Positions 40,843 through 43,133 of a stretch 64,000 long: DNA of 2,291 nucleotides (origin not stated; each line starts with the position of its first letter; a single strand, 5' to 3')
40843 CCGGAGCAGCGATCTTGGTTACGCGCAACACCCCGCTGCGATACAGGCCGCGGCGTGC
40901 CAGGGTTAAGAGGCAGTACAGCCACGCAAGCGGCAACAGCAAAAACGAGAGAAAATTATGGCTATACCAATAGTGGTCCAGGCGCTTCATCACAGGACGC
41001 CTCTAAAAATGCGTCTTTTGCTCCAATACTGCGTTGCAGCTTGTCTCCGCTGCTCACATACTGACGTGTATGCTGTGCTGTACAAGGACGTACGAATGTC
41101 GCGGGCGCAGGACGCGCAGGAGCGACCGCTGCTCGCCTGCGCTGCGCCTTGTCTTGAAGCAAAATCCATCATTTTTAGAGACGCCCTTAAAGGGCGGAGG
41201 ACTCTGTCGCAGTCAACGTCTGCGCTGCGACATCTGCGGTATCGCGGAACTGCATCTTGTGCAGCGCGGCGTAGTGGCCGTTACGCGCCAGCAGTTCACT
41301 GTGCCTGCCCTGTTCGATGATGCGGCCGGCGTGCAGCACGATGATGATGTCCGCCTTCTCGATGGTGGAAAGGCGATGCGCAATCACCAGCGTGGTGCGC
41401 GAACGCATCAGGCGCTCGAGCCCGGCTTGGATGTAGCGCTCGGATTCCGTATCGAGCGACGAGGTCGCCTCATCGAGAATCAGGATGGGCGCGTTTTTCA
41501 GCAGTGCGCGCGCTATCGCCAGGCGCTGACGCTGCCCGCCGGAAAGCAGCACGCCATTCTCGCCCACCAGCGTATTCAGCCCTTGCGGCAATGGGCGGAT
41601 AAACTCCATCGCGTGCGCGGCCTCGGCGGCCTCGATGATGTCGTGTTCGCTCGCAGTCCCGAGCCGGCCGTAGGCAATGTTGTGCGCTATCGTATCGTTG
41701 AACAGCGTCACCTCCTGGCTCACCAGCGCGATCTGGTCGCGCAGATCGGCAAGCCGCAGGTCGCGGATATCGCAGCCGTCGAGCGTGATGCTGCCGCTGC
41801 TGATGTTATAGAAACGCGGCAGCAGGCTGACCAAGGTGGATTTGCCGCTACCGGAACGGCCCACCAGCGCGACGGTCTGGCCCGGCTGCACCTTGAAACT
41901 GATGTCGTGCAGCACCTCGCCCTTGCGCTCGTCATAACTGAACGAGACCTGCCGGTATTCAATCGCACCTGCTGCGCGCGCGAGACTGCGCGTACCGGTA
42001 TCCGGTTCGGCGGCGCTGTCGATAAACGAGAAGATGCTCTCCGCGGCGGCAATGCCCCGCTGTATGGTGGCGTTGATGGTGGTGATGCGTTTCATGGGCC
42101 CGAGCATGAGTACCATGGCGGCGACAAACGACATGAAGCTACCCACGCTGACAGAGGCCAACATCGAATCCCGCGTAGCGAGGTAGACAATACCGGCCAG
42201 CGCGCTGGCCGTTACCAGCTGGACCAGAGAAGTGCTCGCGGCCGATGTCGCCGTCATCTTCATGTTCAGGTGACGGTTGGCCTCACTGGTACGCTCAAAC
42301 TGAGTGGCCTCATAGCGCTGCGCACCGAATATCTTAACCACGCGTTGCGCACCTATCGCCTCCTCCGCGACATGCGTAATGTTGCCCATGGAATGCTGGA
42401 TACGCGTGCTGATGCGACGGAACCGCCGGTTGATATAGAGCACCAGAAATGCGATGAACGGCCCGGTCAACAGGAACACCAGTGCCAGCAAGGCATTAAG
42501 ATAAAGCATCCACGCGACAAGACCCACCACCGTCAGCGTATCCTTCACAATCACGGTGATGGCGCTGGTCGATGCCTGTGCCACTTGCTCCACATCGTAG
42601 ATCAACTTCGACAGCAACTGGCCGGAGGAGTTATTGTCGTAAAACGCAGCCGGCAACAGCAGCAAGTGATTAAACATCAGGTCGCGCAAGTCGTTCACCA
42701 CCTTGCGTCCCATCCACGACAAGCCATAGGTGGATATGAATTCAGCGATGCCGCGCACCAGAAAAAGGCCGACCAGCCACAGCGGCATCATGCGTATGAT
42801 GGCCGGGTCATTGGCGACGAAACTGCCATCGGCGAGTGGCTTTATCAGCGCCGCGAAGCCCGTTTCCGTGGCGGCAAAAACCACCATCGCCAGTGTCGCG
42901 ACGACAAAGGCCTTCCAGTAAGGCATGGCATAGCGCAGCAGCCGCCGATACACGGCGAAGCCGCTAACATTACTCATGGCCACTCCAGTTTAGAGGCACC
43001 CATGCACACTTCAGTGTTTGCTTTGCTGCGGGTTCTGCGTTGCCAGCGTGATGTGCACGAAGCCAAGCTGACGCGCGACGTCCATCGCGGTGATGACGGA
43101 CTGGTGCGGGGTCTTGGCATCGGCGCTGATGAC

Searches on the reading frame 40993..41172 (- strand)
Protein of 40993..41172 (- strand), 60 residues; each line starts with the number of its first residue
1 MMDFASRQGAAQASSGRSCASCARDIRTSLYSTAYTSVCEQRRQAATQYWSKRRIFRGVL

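Call 63: find_homologous_proteins(query=window:40993-41172:-, max_evalue=0.001)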
Query window:40993-41172:- (60 aa): 2 proteins with E <= 0.001 among 2 candidates.
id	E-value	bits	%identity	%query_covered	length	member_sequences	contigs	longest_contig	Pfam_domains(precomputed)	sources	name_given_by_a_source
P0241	2.3e-12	64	63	90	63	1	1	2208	-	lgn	-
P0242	2.8e-7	48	73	68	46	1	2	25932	-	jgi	jgi:hypothetical protein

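Call 64: find_encoding_contigs(protein=P0242, flank=10000, max_places=3)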
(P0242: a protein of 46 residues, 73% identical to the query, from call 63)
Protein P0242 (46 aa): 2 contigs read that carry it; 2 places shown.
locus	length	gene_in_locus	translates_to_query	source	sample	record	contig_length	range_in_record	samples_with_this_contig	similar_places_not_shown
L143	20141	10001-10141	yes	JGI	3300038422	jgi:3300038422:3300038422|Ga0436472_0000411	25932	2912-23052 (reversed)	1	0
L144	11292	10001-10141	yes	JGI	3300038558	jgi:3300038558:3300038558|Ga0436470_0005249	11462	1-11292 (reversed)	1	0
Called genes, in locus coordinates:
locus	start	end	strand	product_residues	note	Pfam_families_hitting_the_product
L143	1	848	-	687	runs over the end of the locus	PF13675:PilJ, PF00015:MCPsignal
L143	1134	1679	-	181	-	PF01584:CheW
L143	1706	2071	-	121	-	PF00072:Response_reg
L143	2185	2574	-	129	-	PF00072:Response_reg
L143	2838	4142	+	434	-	PF08886:GshA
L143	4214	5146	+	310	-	PF02951:GSH-S_N, PF02955:GSH-S_ATP, PF08443:RimK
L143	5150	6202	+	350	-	PF02424:ApbE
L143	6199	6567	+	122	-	PF07009:NusG_II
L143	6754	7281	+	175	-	PF07456:Hpre_diP_synt_I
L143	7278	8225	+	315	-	PF13103:TonB_2 (faint), PF03544:TonB_C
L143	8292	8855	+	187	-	PF02622:DUF179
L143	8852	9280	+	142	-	PF03652:RuvX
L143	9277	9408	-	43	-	-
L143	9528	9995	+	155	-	PF00156:Pribosyltran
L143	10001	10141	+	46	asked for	-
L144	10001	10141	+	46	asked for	-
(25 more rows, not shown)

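Call 65: find_encoding_contigs(protein=P0241, flank=3000, max_places=2)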
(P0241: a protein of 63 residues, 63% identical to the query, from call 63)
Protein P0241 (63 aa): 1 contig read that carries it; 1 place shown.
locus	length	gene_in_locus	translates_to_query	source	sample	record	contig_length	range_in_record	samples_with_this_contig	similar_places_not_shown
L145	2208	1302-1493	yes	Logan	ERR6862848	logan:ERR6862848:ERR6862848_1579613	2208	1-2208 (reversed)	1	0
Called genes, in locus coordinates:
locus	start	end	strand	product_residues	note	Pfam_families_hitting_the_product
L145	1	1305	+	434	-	?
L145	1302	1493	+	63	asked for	-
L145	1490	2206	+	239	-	?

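Call 80: search_protein_representatives(alignment_id=A3)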
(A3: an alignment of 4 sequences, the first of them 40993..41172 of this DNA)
Query: 4 sequences, 63 profile positions. Proteins with E-value up to 0.001 (for the whole library): 12; up to 1e-10: 2; up to 1e-30: 1. The best 12 are listed.
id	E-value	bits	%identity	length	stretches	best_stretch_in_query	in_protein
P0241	7.7e-36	138.1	-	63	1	1-63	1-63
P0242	3.1e-21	91.3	-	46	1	1-48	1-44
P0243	6.6e-09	51.8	-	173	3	18-46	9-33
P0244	3.3e-07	46.4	-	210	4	17-39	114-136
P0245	9.1e-07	45.0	-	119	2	37-62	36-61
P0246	1.4e-06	44.3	-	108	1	14-38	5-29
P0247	1.3e-05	41.2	-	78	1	18-43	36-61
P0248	1.4e-05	41.2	-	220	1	20-40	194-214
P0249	2.8e-05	40.2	-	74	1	20-38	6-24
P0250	9.3e-05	38.5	-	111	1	12-39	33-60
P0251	1.6e-04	37.8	-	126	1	18-39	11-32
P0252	7.0e-04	35.7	-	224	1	18-39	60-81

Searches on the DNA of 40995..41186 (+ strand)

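Call 35: search_dna_similar(query=window:40995-41186:+, collection=plasmids, mode=distant, max_evalue=1, max_rows=20)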
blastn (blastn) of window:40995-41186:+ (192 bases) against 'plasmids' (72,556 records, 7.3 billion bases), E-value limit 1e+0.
Records with a match: 5; places in all: 5; records where one place covers at least 80% of the query: 0.
Best place of each record, by identity: 80-90% 5.
By first word of the organism name: Rhizobium 2; Lonsdalea 1; Legionella 1; Haladaptatus 1.
By predicted mobility (MOB-suite, as given by PLSDB): non-mobilizable 5.
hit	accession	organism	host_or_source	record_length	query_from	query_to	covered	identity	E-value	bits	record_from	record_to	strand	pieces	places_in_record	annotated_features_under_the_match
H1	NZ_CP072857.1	Lonsdalea populi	Populus x canadensis cv. ...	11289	88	139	27%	84.6%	2e-6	59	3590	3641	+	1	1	DNA primase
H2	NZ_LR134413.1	Legionella adelaidensis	environmental,Cooling tower water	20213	51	85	18%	88.6%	2e-1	44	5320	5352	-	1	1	none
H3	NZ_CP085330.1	Haladaptatus salinisoli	cell culture,saline soil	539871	116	148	17%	88.2%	6e-1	41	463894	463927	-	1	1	PAS domain S-box protein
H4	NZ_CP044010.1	Rhizobium sp. BG6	Prosopis cineraria,pure bacterial ...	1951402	107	138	17%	87.5%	6e-1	41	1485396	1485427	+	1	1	none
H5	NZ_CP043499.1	Rhizobium grahamii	Prosopis cineraria,pure bacterial ...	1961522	107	138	17%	87.5%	6e-1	41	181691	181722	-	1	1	none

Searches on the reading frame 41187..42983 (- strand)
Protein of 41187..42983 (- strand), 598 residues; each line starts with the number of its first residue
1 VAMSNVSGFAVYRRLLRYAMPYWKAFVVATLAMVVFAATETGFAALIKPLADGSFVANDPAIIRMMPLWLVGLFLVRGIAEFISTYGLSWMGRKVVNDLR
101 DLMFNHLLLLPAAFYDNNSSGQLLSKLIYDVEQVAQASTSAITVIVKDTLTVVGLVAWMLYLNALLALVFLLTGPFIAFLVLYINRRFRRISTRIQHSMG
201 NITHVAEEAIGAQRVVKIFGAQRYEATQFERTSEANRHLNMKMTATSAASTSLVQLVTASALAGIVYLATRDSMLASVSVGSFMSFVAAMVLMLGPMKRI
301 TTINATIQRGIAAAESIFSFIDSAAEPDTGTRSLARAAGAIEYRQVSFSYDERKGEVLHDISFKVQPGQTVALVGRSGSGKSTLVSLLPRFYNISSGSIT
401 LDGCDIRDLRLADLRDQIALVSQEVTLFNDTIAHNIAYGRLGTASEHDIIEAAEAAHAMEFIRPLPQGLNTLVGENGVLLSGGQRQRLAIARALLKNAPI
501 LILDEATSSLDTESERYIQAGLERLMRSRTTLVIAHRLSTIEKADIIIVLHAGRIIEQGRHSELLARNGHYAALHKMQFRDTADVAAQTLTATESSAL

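Call 10: search_protein_families(library=ncbifam, proteins=[window:41187-42983:-])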
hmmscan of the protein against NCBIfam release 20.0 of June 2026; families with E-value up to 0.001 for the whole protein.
window:41187-42983:- (598 aa): 189 families (the best 25 are shown)
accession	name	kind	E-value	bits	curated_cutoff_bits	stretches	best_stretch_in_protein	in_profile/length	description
TIGR02203.1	MsbA_lipidA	equivalog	1.6e-233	776.3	602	1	12-581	2-572/572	lipid A export permease/ATP-binding protein MsbA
NF008381.0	PRK11176.1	equivalog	7.7e-207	688.3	867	1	4-580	5-581/582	lipid A ABC transporter ATP-binding protein/permease MsbA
TIGR02204.1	MsbA_rel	hypoth_equivalog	9.9e-147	490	780.4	1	12-579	6-576/576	ABC transporter, permease/ATP-binding protein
NF052233.1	CphA_assoc_ABC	equivalog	2.1e-127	426.5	880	1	11-588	171-753/766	cyanophycin metabolism-associated ABC transporter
NF045513.1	HepA_fam_ABC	equivalog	4.4e-124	415.1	725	1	62-579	94-610/610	heterocyst formation ABC transporter subunit HepA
TIGR00958.1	3a01208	subfamily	6.3e-123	411.5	874.6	1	12-574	149-710/711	antigen peptide transporter 2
NF010178.0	PRK13657.1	equivalog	4.1e-109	365.6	733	1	9-591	4-583/588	glucan ABC transporter ATP-binding protein/ permease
TIGR01846.1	type_I_sec_HlyB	subfamily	2.2e-100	336.9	725.55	1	50-578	165-692/694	type I secretion system permease/ATPase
TIGR03375.1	type_I_sec_LssB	subfamily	4.3e-92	309.6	693.1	1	85-567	210-691/696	type I secretion system permease/ATPase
NF008056.1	PRK10790.1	equivalog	1.4e-91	307.8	746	1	10-579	9-576/584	SmdB family multidrug efflux ABC transporter permease/ATP-binding protein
TIGR03796.1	NHLM_micro_ABC1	equivalog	1.5e-89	301.1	853.3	1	25-574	155-708/710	NHLP family bacteriocin export ABC transporter peptidase/permease/ATPase subunit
TIGR03797.1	NHLM_micro_ABC2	equivalog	3.5e-89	300.1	709.4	1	31-578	138-685/686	NHLP bacteriocin export ABC transporter permease/ATPase subunit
NF008055.0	PRK10789.1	equivalog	9.4e-87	291.8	845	1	22-583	14-576/590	SmdA family multidrug ABC transporter permease/ATP-binding protein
NF008364.0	PRK11160.1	equivalog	1.6e-84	284.6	630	1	94-576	90-573/575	heme ABC transporter ATP-binding protein/permease CydC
TIGR02857.1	CydD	equivalog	1.9e-84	284.5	435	1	27-550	6-529/529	thiol reductant ABC exporter subunit CydD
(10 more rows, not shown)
